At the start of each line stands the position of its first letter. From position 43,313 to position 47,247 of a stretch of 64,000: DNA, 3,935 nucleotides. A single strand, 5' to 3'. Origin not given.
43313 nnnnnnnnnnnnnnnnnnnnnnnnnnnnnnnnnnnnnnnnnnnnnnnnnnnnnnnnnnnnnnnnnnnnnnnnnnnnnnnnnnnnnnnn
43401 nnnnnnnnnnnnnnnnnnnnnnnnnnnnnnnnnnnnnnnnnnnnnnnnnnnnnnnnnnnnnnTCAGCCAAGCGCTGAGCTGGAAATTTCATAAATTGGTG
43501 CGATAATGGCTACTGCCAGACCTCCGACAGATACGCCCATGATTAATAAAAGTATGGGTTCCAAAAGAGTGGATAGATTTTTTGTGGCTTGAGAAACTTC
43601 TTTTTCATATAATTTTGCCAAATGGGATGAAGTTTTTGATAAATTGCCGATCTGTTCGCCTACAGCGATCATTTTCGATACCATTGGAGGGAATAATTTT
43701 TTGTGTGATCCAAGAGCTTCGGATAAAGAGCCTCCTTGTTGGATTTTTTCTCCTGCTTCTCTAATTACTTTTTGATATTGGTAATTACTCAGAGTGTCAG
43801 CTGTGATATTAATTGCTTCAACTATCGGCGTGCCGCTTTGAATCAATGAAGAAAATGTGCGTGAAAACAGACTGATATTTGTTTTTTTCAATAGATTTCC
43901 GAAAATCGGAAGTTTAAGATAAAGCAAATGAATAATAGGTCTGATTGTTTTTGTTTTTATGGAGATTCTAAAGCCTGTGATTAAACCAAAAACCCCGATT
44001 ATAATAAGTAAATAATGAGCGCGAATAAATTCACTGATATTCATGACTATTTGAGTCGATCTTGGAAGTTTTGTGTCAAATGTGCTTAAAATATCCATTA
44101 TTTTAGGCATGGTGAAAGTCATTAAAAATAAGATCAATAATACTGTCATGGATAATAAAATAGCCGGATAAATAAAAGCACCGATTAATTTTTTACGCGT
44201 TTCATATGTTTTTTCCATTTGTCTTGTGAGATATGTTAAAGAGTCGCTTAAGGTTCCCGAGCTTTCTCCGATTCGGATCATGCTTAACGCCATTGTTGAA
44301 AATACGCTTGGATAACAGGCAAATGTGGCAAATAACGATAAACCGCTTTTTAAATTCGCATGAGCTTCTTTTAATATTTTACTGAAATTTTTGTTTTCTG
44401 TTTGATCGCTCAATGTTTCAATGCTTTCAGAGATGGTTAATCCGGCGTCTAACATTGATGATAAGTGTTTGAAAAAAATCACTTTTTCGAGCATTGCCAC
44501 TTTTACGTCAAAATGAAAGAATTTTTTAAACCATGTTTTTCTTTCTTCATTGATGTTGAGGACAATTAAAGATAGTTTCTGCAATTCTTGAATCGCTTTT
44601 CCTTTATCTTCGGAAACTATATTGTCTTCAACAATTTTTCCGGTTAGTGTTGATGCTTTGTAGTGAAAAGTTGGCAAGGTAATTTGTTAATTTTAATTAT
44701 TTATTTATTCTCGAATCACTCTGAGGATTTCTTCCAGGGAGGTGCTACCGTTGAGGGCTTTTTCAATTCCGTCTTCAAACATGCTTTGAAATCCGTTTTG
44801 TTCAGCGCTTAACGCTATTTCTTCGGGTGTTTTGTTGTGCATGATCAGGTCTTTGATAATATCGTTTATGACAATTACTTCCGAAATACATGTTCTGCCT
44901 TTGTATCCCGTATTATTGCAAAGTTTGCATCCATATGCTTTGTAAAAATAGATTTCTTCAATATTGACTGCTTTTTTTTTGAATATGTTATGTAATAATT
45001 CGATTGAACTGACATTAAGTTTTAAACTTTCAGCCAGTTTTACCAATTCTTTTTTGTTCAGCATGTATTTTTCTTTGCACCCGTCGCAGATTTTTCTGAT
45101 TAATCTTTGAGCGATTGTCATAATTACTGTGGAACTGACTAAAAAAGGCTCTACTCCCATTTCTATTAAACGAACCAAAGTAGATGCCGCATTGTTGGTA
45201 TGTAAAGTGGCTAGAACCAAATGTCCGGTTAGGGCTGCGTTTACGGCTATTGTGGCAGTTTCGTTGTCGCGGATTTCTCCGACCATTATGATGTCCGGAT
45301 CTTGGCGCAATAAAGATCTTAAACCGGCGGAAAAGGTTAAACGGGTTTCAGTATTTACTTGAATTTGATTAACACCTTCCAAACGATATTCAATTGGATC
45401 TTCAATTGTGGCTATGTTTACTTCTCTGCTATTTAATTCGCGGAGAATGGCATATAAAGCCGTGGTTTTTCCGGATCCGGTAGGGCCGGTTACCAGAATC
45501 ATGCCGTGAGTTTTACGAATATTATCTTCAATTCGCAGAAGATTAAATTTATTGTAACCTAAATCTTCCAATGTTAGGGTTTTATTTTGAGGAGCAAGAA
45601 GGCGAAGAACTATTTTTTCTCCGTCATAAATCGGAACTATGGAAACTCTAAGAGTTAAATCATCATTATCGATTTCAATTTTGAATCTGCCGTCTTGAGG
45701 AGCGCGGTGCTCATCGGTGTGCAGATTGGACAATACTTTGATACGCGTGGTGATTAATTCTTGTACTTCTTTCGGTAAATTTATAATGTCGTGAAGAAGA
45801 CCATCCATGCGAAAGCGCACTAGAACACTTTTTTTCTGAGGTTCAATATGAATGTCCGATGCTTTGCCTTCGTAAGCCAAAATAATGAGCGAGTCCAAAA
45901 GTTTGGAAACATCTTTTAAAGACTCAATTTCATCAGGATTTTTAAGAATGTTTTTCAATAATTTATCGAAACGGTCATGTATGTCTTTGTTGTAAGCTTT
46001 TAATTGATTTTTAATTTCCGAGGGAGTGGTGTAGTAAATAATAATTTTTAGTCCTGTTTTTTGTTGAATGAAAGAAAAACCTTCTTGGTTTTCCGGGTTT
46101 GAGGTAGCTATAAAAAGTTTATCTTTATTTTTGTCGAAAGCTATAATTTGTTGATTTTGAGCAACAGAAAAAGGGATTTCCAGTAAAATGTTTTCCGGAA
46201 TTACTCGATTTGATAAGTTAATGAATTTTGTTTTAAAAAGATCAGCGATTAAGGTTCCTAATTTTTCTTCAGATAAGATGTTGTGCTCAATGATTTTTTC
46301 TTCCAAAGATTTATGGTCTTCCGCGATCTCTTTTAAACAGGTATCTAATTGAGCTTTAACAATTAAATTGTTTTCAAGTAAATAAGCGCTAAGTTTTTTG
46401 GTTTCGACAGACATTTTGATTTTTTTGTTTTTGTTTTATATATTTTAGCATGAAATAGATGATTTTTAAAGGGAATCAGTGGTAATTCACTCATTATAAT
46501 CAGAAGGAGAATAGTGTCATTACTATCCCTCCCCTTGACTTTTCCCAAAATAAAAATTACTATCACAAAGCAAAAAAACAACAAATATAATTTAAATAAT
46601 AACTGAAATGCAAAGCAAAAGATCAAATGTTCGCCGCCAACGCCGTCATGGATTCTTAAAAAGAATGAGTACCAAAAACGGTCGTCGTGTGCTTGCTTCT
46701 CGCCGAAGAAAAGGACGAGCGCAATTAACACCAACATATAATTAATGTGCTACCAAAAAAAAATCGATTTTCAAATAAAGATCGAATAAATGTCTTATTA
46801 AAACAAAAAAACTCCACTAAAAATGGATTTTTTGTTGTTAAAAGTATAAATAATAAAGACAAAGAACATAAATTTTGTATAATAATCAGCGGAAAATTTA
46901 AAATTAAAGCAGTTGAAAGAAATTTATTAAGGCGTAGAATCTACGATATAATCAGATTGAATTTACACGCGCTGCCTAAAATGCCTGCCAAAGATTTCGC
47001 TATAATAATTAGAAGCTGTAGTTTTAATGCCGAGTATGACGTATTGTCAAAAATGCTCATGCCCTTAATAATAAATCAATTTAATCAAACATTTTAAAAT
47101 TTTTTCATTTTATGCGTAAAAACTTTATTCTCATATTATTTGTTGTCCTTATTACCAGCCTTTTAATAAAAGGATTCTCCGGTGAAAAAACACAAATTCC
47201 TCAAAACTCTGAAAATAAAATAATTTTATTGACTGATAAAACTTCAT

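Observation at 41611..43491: Prepilin with seven LVIVD-type repeats: candidate pilus-tip adhesin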

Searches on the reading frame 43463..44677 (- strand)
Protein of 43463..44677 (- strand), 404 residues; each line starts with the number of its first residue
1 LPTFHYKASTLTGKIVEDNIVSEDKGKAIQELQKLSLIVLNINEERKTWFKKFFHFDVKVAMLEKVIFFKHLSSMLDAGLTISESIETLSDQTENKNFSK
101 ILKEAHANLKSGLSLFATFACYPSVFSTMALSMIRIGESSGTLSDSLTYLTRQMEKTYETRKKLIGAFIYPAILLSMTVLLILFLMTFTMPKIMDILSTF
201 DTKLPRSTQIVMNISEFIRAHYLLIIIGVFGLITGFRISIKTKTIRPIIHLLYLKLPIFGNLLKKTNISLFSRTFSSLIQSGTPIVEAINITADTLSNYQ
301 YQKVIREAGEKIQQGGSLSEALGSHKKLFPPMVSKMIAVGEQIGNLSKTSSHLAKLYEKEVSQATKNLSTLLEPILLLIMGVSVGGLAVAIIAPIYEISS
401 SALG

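Call 3: search_protein_families(library=pfam, proteins=[window:43463-44677:-], max_evalue=1)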
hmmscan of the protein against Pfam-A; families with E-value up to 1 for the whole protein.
window:43463-44677:- (404 aa): 2 families
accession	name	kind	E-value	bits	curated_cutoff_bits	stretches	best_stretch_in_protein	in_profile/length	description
PF00482.28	T2SSF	-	4.4e-60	201.6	25.2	2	68-191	1-125/125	Type II secretion system (T2SS), protein F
PF15984.10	Collagen_mid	-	0.033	14.4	31.1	1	302-382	52-135/198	Bacterial collagen, middle region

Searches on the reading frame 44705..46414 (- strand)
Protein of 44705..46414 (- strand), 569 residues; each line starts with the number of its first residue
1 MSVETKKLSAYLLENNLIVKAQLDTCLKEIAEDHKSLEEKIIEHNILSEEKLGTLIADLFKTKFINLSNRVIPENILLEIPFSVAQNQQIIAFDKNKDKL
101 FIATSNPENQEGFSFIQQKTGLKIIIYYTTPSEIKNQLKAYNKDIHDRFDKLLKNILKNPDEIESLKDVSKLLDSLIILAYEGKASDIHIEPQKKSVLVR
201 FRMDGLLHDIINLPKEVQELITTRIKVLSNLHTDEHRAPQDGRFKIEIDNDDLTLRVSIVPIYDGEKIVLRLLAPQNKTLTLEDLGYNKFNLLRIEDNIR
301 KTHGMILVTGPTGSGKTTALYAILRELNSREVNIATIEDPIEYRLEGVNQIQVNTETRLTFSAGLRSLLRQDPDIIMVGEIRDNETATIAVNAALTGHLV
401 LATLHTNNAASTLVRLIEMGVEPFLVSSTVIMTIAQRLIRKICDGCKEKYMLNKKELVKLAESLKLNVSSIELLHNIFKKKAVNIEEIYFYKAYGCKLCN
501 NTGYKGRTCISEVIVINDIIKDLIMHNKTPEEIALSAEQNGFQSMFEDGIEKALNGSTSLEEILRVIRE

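Call 3: search_protein_families(library=pfam, proteins=[window:44705-46414:-], max_evalue=1)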
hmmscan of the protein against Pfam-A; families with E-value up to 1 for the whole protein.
window:44705-46414:- (569 aa): 35 families (the best 25 are shown)
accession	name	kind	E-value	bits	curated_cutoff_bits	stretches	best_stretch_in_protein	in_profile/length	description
PF00437.27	T2SSE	-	1.1e-129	432.7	24.9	1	165-565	4-370/370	Type II/IV secretion system protein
PF05157.20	MshEN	-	2.7e-11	43.8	23.1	1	61-142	2-84/90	MshEN domain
PF25199.1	nSTAND_NTPase5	-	1e-05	25.8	34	1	300-356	38-95/145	Novel STAND NTPase 5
PF13401.12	AAA_22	-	3.4e-05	24.6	27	1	300-338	2-40/130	AAA domain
PF20720.3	nSTAND3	-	7.8e-05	22.9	27.2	1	301-340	15-54/155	Novel STAND NTPase 3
PF03266.21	NTPase_1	-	0.00011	22.6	23.9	1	306-335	2-31/168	NTPase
PF13191.12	AAA_16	-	0.00049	21.1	32.6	1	302-332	23-53/167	AAA ATPase domain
PF13173.12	AAA_14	-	0.00086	19.7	27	1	304-346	3-46/129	AAA domain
PF13555.12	AAA_29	-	0.00086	19.4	27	1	302-325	21-44/61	P-loop containing region of AAA domain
PF13476.12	AAA_23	-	0.0012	19.9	27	1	302-323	18-39/201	AAA domain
PF12775.13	AAA_7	-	0.0013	18.8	25.8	1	301-337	31-67/181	P-loop containing dynein motor region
PF02492.25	cobW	-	0.0021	18.1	20.7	1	306-339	3-35/180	CobW/HypB/UreG, nucleotide-binding domain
PF00270.35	DEAD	-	0.0061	16.7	26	1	305-328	16-40/167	DEAD/DEAH box helicase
PF04851.21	ResIII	-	0.0067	16.8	22.5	1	291-330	11-50/164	Type III restriction enzyme, res subunit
PF00004.35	AAA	-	0.0084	17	21.2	1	306-336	1-31/131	ATPase family associated with various cellular activities (AAA)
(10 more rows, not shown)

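Call 38: find_related_loci(query=window:44705-46414:-, collection=genome_contigs, flank=10000)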
Query window:44705-46414:- (569 aa) in genome_contigs; peptide patterns used: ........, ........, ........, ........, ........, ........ (x = any residue, [..] = any of these).
126 stretches matched a pattern; 47 encode a relative of the query (tblastn E <= 1e-3); 47 distinct loci.
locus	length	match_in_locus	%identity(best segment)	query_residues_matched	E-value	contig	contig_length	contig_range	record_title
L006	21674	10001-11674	47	5-568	3e-157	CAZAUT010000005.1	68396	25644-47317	MAG TPA_asm: uncultured Gammaproteobacteria bacterium isolate SRP319275_co4_74 genome assembly, contig: NODE_214_length_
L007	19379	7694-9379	44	3-569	3e-154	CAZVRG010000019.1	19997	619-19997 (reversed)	MAG TPA_asm: uncultured Candidatus Saccharibacteria bacterium isolate SRP178908_co1_39 genome assembly, contig: NODE_170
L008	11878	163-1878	42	1-566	9e-151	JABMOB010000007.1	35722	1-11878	MAG: Parcubacteria group bacterium isolate bin.649 k141_1190417, whole genome shotgun sequence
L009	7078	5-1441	48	80-568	1e-147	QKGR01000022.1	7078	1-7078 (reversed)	MAG: Candidatus Shapirobacteria bacterium isolate SZUA-533 scaffold_45673, whole genome shotgun sequence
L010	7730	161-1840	45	1-568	1e-146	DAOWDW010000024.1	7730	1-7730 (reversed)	MAG TPA_asm: Candidatus Peregrinibacteria bacterium isolate CSMAG_1923 CSMAG_1923_k141_6178057_length_7730_cov_10.0000,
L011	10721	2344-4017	49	7-569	3e-170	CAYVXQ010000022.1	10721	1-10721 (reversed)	MAG TPA_asm: uncultured Candidatus Saccharibacteria bacterium isolate binchicken_co387_140 genome assembly, contig: NODE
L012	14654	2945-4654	40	1-569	1e-138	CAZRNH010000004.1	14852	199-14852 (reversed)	MAG TPA_asm: uncultured Candidatus Saccharibacteria bacterium isolate SRP090828_co1_102 genome assembly, contig: NODE_69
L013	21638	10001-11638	42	12-566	1e-133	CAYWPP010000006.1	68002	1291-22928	MAG TPA_asm: uncultured Candidatus Peribacteria bacterium isolate binchicken_co350_165 genome assembly, contig: NODE_622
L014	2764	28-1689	41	4-566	3e-140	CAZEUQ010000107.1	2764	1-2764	MAG TPA_asm: uncultured Candidatus Peribacteria bacterium isolate SRP173033_co1_5 genome assembly, contig: NODE_118282_l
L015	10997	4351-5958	41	6-566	7e-133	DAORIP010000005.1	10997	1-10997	MAG TPA_asm: bacterium isolate AMR_MDS_5574 NODE_1019_length_10997_cov_5.114239, whole genome shotgun sequence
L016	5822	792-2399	41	6-566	4e-133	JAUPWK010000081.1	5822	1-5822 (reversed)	MAG: Patescibacteria group bacterium isolate erpe_2018_sw_45hr_WHONDRS-SW48-000100_B_bin.48 scaffold_1569789, whole geno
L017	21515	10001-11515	44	41-566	1e-132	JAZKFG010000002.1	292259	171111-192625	MAG: Patescibacteria group bacterium isolate DC_HB_02_SPN181219-bin067_1 DCHB02SPN_B067_1_000000000002, whole genome sho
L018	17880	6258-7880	42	1-567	6e-132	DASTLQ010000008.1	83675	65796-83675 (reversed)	MAG TPA_asm: Candidatus Paceibacterota bacterium isolate SMAG_U3062 k141_320077, whole genome shotgun sequence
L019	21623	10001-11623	41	4-566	2e-129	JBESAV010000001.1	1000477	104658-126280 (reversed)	MAG: Candidatus Gracilibacteria bacterium isolate 02um_C4D0801_1.43 k127_567766, whole genome shotgun sequence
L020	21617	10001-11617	39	1-566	2e-129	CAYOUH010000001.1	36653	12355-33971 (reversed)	MAG TPA_asm: uncultured Candidatus Peribacteria bacterium isolate SRP278252_co2_177 genome assembly, contig: NODE_2202_l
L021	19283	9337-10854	43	36-566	4e-129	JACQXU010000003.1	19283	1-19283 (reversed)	MAG: Candidatus Uhrbacteria bacterium isolate NC_groundwater_1523_Pr4_B-0.1um_41_4 SR1-18-B1_scaffold_39295, whole genom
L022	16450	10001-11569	40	28-566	9e-129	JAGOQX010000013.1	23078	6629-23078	Patescibacteria group bacterium isolate Gw_Eff_bin_226 Gw_Eff_4434_length_23078_cov_6.721973, whole genome shotgun seque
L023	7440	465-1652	51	159-569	8e-128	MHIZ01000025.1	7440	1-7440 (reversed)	MAG: Candidatus Colwellbacteria bacterium RIFCSPLOWO2_02_FULL_44_20b rifcsplowo2_02_scaffold_41351, whole genome shotgun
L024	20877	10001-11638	40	1-567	3e-126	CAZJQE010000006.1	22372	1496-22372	MAG TPA_asm: uncultured Candidatus Saccharibacteria bacterium isolate SRP142039_co1_386 genome assembly, contig: NODE_16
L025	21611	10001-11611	40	4-567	3e-126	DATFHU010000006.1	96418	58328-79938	MAG TPA_asm: Candidatus Saccharimonadales bacterium isolate SMAG_U8697 k141_585099, whole genome shotgun sequence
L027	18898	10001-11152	52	172-569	4e-124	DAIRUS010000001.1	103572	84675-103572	MAG TPA_asm: bacterium isolate CTOTU21546 NODE_162_length_103572_cov_36.497252, whole genome shotgun sequence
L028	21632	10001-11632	40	1-567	9e-124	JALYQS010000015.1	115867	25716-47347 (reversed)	MAG: bacterium isolate MDV bin69 SD1454-56_k127_1082804, whole genome shotgun sequence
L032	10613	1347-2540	50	161-569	9e-121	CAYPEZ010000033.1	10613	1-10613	MAG TPA_asm: uncultured Candidatus Saccharibacteria bacterium isolate SRP257259_co1_388 genome assembly, contig: NODE_92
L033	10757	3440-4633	50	161-569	1e-120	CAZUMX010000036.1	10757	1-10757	MAG TPA_asm: uncultured Candidatus Saccharibacteria bacterium isolate SRP278252_co2_168 genome assembly, contig: NODE_12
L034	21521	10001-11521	39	37-566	4e-117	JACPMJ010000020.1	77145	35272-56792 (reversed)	MAG: Candidatus Uhrbacteria bacterium isolate NC_groundwater_546_Ag_S-0.1um_45_9 S35_SO-1_scaffold_279464, whole genome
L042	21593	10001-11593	43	12-566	9e-134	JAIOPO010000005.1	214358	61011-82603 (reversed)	MAG: Candidatus Nomurabacteria bacterium isolate LakeFargette_0920_ALND_MAG_33_28 LacPavin_0920_ALND_scaffold_493788, wh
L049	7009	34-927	50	255-567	9e-95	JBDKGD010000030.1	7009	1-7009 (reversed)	MAG: Candidatus Parcubacteria bacterium isolate farmington_2019_sw_WHONDRS-S19S_0053_B_bin.5 scaffold_1691221, whole gen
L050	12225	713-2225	39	41-567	2e-101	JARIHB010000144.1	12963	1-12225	MAG: Candidatus Saccharibacteria bacterium isolate CullarsAll.DT.04 k141_121116, whole genome shotgun sequence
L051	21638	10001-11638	40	1-567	2e-130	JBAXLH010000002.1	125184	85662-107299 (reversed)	MAG: bacterium isolate ELA422 MAG422_2, whole genome shotgun sequence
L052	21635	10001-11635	40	1-567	5e-131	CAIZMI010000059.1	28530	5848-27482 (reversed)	uncultured bacterium isolate Loc090907-8-6m_bin-405 genome assembly, contig: bin-405:59/64, whole genome shotgun sequenc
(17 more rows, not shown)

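Call 41: search_protein_families(library=pfam, proteins=[L007:11137-14052:+, L028:13186-14634:+, L049:2469-3881:+, L052:13167-15140:+, L019:13514-14908:+, L034:13084-14814:+, L025:13135-14604:+, L021:12676-14151:+, L008:3874-6447:+, L006:13435-15306:+], max_evalue=0.01)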
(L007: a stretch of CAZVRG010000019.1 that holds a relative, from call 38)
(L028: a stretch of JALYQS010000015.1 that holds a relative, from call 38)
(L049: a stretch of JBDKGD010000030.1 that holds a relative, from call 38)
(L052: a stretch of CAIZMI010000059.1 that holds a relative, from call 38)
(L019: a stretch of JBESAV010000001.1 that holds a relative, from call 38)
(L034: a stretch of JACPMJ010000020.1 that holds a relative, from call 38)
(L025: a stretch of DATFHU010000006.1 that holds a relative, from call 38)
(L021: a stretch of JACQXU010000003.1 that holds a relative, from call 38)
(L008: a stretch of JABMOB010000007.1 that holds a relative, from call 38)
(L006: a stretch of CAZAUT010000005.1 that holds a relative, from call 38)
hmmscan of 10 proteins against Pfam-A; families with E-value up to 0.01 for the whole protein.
L007:11137-14052:+ (972 aa): 2 families
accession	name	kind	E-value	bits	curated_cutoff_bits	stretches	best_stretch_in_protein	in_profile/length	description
PF08309.17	LVIVD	-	7e-37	124.9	20.2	4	597-637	4-42/42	LVIVD repeat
PF09826.15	Beta_propel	-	6.5e-06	25.7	22.4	0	602-688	313-404/495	Beta propeller domain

L028:13186-14634:+ (483 aa): 3 families
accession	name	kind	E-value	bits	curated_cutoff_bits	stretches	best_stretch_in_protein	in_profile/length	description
PF08309.17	LVIVD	-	8.4e-24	83.1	20.2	2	226-268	2-42/42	LVIVD repeat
PF09826.15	Beta_propel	-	0.00017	21.1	22.4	1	200-366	89-217/495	Beta propeller domain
PF07963.17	N_methyl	-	0.00062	19.7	21.2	1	28-50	4-26/27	Prokaryotic N-terminal methylation motif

L049:2469-3881:+ (471 aa): 2 families
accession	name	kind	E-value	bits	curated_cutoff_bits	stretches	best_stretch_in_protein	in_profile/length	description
PF08309.17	LVIVD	-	4.4e-26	90.4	20.2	3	217-258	2-41/42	LVIVD repeat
PF09826.15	Beta_propel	-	7.4e-07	28.8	22.4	0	353-410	89-128/495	Beta propeller domain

L052:13167-15140:+ (658 aa): 3 families
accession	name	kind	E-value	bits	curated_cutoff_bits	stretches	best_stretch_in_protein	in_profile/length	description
PF08309.17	LVIVD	-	1.3e-26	92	20.2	3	362-399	5-40/42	LVIVD repeat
PF09826.15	Beta_propel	-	1.4e-08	34.5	22.4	1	296-538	25-252/495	Beta propeller domain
PF07963.17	N_methyl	-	1.5e-06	28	21.2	1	24-48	2-26/27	Prokaryotic N-terminal methylation motif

L019:13514-14908:+ (465 aa): 4 families
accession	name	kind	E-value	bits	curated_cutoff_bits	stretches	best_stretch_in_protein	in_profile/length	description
PF08309.17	LVIVD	-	1.7e-25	88.5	20.2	4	166-205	2-39/42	LVIVD repeat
PF09826.15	Beta_propel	-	4.2e-07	29.7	22.4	0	187-232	90-135/495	Beta propeller domain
PF23414.1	Beta-prop_EML_2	-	0.0025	17.7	90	0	355-419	51-111/266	Echinoderm microtubule-associated protein second beta-propeller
PF07963.17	N_methyl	-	0.0072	16.3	21.2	0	11-30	4-23/27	Prokaryotic N-terminal methylation motif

L034:13084-14814:+ (577 aa): 2 families
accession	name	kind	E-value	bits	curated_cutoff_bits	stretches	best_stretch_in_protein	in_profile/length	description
PF08309.17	LVIVD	-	2.1e-16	59.4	20.2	1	307-345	4-40/42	LVIVD repeat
PF09826.15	Beta_propel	-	0.00012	21.5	22.4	1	266-434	18-146/495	Beta propeller domain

L025:13135-14604:+ (490 aa): 2 families
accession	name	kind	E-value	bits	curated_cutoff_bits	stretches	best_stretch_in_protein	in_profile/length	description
PF08309.17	LVIVD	-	3.7e-22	77.8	20.2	2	274-312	1-33/42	LVIVD repeat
PF09826.15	Beta_propel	-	0.0046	16.3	22.4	0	196-273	89-156/495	Beta propeller domain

L021:12676-14151:+ (492 aa): 3 families
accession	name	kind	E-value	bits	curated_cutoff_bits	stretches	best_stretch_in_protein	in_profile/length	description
PF08309.17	LVIVD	-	1.4e-23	82.4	20.2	3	221-258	2-37/42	LVIVD repeat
PF09826.15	Beta_propel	-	1.4e-06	27.9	22.4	0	233-339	22-133/495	Beta propeller domain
PF07963.17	N_methyl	-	4.5e-05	23.3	21.2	1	17-40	2-25/27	Prokaryotic N-terminal methylation motif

L008:3874-6447:+ (858 aa): 2 families
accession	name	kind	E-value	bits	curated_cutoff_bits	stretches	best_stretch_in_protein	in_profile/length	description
PF13385.13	Laminin_G_3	-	1.8e-24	87.1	27.6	1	319-459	12-145/151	Concanavalin A-like lectin/glucanases superfamily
PF07963.17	N_methyl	-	1e-06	28.5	21.2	1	9-32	3-26/27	Prokaryotic N-terminal methylation motif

L006:13435-15306:+ (624 aa): 1 family
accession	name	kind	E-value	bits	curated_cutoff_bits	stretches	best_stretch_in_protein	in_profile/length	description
PF07963.17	N_methyl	-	6.4e-05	22.8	21.2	1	26-48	2-24/27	Prokaryotic N-terminal methylation motif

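Call 42: search_protein_families(library=pfam, proteins=[L009:2904-4649:+, L042:13202-15052:+, L032:4131-5666:+, L033:6238-7758:+, L051:13197-15707:+, L027:12611-15142:+, L023:2711-4537:+, L022:13014-14879:+, L050:3745-5514:+, L024:13326-15017:+], max_evalue=0.01)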
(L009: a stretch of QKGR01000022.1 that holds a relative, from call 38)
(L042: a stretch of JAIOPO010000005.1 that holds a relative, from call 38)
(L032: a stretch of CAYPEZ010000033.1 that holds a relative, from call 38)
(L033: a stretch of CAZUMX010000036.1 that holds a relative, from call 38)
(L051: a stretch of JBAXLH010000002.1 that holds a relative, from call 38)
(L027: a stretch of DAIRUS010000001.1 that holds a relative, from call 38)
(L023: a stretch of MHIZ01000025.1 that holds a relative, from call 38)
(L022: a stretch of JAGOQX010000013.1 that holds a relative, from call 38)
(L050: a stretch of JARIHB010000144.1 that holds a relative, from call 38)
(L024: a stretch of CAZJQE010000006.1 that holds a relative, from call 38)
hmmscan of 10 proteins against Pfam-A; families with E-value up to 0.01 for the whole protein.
L009:2904-4649:+ (582 aa): 1 family
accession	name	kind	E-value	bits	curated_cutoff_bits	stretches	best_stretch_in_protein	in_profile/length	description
PF07963.17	N_methyl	-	0.00035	20.4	21.2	1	1-25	1-25/27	Prokaryotic N-terminal methylation motif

L042:13202-15052:+ (617 aa): 3 families
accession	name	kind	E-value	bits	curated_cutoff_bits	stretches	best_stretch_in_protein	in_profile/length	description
PF08309.17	LVIVD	-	1.9e-05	24.4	20.2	0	167-201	7-40/42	LVIVD repeat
PF19190.6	BACON_2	-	0.00057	20.2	25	1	527-575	22-70/94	Viral BACON domain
PF07963.17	N_methyl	-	0.00078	19.4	21.2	1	17-40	3-26/27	Prokaryotic N-terminal methylation motif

L032:4131-5666:+ (512 aa): 1 family
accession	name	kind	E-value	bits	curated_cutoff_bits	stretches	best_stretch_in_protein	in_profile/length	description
PF08309.17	LVIVD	-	9.3e-15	54.1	20.2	1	344-381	5-41/42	LVIVD repeat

L033:6238-7758:+ (507 aa): 1 family
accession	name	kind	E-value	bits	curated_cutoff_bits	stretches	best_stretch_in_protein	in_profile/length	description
PF08309.17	LVIVD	-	2.7e-12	46.2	20.2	1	340-376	6-41/42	LVIVD repeat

L051:13197-15707:+ (837 aa): 2 families
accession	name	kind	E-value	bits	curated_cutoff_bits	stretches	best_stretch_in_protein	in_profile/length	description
PF19403.5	SpaA_2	-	1.5e-08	35.5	25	1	233-311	2-94/96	Prealbumin-like fold domain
PF07963.17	N_methyl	-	6.4e-07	29.1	21.2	1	9-33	2-26/27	Prokaryotic N-terminal methylation motif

L027:12611-15142:+ (844 aa): 3 families
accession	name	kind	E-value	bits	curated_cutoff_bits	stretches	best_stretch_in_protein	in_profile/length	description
PF08309.17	LVIVD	-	1.2e-06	28.2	20.2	0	353-366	5-18/42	LVIVD repeat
PF07523.18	Big_3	-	0.0008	20.1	21.2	0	607-638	37-67/68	Bacterial Ig-like domain (group 3)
PF18676.6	MBG_2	-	0.0025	18.8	25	0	704-731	33-60/72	MBG domain (YGX type)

L023:2711-4537:+ (609 aa): 6 families
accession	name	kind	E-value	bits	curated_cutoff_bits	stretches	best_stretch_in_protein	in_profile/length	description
PF13620.12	CarboxypepD_reg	-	2e-14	54.1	32.3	2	182-244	6-64/82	Carboxypeptidase regulatory-like domain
PF17802.7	SpaA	-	1.6e-07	31.8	23.1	0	187-242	13-68/91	Prealbumin-like fold domain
PF07963.17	N_methyl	-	4.8e-06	26.4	21.2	1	24-49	2-27/27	Prokaryotic N-terminal methylation motif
PF17210.9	SdrD_B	-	1.3e-05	25.8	29.7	0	184-245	18-76/112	SdrD B-like domain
PF13715.12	CarbopepD_reg_2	-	3.5e-05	24.2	32.2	0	568-605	38-76/88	CarboxypepD_reg-like domain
PF08308.17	PEGA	-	6.2e-05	23.3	20.8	1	571-606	32-66/71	PEGA domain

L022:13014-14879:+ (622 aa): 0 families

L050:3745-5514:+ (590 aa): 1 family
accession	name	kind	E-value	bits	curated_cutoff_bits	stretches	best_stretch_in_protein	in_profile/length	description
PF07963.17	N_methyl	-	0.0039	17.1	21.2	1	46-69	3-26/27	Prokaryotic N-terminal methylation motif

L024:13326-15017:+ (564 aa): 1 family
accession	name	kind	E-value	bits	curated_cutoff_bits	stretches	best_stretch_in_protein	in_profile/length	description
PF07963.17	N_methyl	-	5.7e-06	26.1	21.2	1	9-31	4-26/27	Prokaryotic N-terminal methylation motif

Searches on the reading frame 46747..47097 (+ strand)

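Call 51: search_protein_families(library=pfam, proteins=[window:46747-47097:+], max_evalue=0.001)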
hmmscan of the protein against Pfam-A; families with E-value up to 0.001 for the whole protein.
window:46747-47097:+ (116 aa): 1 family
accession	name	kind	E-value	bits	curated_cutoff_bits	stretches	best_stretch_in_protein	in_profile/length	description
PF00825.24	Ribonuclease_P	-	1.1e-14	54.8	22.3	1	2-105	1-102/109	Ribonuclease P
